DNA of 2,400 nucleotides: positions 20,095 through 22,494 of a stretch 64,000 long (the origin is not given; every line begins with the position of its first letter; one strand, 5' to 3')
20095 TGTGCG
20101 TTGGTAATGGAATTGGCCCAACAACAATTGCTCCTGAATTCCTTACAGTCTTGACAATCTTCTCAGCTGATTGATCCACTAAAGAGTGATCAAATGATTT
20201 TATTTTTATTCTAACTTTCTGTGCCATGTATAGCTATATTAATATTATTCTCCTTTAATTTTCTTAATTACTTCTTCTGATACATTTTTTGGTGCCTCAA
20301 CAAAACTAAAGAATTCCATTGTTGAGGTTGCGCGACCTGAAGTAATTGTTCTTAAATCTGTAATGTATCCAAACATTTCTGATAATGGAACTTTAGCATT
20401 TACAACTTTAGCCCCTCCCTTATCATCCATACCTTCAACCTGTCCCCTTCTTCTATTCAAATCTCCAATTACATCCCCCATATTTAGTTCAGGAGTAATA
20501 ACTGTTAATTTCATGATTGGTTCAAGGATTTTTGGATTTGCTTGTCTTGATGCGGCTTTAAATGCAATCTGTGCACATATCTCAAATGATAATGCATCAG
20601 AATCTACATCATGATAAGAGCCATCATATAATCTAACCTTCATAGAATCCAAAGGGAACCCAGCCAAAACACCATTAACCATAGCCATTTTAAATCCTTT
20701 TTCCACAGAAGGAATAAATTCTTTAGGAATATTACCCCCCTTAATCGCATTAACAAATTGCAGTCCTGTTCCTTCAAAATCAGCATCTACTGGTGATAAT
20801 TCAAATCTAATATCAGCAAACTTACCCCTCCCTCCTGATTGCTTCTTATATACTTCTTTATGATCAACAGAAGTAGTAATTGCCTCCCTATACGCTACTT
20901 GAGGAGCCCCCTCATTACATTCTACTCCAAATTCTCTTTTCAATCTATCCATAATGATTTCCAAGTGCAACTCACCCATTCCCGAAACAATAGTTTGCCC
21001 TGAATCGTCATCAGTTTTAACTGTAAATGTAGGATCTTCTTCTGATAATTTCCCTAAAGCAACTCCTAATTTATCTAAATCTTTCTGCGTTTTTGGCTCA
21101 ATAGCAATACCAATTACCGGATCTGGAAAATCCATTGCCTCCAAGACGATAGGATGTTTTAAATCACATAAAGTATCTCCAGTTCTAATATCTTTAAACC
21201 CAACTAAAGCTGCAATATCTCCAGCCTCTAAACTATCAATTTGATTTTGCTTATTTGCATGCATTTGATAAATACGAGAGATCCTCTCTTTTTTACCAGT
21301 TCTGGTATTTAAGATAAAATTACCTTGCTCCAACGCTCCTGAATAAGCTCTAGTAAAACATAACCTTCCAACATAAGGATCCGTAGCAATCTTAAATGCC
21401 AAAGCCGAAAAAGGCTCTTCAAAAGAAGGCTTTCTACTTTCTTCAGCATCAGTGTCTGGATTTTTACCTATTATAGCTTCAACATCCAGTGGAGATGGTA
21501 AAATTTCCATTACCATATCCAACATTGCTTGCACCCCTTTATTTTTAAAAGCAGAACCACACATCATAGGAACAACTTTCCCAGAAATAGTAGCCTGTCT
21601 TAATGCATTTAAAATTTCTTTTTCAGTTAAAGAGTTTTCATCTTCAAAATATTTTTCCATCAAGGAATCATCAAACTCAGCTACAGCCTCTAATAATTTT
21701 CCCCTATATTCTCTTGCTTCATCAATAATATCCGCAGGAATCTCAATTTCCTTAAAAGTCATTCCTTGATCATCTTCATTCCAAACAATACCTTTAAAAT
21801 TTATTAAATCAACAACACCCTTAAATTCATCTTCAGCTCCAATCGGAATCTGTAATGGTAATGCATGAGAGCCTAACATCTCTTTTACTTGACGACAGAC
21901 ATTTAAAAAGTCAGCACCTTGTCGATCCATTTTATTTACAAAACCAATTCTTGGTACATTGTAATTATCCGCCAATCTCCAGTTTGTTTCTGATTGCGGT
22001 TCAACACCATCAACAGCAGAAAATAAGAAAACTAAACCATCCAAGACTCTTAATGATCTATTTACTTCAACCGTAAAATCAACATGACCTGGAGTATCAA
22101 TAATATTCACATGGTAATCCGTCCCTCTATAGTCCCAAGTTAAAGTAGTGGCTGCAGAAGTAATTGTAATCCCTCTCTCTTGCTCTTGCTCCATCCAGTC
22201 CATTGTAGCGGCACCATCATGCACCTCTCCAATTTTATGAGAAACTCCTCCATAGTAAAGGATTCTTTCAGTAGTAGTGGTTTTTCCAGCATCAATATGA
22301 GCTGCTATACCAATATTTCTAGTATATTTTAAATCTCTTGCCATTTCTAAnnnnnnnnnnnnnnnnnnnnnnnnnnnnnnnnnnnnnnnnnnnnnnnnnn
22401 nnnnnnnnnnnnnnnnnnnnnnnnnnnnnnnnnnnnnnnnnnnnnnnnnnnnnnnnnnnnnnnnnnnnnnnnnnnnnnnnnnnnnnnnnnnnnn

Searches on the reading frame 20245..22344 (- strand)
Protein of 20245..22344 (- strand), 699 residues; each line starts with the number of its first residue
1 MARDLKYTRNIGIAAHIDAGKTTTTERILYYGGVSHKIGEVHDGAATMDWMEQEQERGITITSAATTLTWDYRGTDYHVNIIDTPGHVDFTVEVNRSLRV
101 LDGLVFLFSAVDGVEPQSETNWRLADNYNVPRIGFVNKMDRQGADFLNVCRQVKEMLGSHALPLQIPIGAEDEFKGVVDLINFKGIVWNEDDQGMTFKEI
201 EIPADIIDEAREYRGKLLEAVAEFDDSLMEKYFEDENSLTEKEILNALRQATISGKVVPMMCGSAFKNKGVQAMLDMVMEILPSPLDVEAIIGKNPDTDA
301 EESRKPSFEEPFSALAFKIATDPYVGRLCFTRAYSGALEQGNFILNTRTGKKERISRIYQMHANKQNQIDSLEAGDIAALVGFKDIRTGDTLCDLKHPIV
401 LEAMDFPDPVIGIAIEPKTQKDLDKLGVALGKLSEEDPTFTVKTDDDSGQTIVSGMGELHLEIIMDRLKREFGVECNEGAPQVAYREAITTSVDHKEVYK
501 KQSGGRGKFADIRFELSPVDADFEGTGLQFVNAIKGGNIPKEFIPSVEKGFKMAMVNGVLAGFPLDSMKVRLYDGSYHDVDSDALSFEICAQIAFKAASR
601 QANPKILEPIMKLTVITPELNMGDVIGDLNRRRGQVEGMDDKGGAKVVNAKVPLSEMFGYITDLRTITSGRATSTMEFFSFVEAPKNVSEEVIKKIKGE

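Call 5: search_protein_families(library=pfam, proteins=[window:20245-22344:-], max_evalue=0.01)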
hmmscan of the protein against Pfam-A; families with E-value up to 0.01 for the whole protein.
window:20245-22344:- (699 aa): 7 families
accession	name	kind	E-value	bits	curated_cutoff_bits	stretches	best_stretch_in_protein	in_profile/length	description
PF00009.33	GTP_EFTU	-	2.7e-62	210.2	26.5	1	8-284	3-188/188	Elongation factor Tu GTP binding domain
PF03764.24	EFG_IV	-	3e-39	134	24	1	481-603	1-121/121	Elongation factor G, domain IV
PF14492.12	EFG_III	-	1.6e-31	108.6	27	1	406-477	1-72/75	Elongation Factor G, domain III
PF00679.30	EFG_C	-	4.8e-27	94.2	27.9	1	606-691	2-88/89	Elongation factor G C-terminus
PF22042.2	EF-G_D2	-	1.4e-16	60.8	27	1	311-394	1-83/84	Elongation factor G domain 2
PF03144.31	GTP_EFTU_D2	-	1.6e-16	60.9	30.3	1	326-393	1-73/73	Elongation factor Tu domain 2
PF16658.11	RF3_C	-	2.3e-06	27.9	40.1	1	423-493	23-93/132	Class II release factor RF3, C-terminal domain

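Call 41: find_encoding_contigs(protein=window:20245-22344:-, flank=10000, max_places=10)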
Protein window:20245-22344:- (699 aa): no gene with exactly this product is on record in the collection.
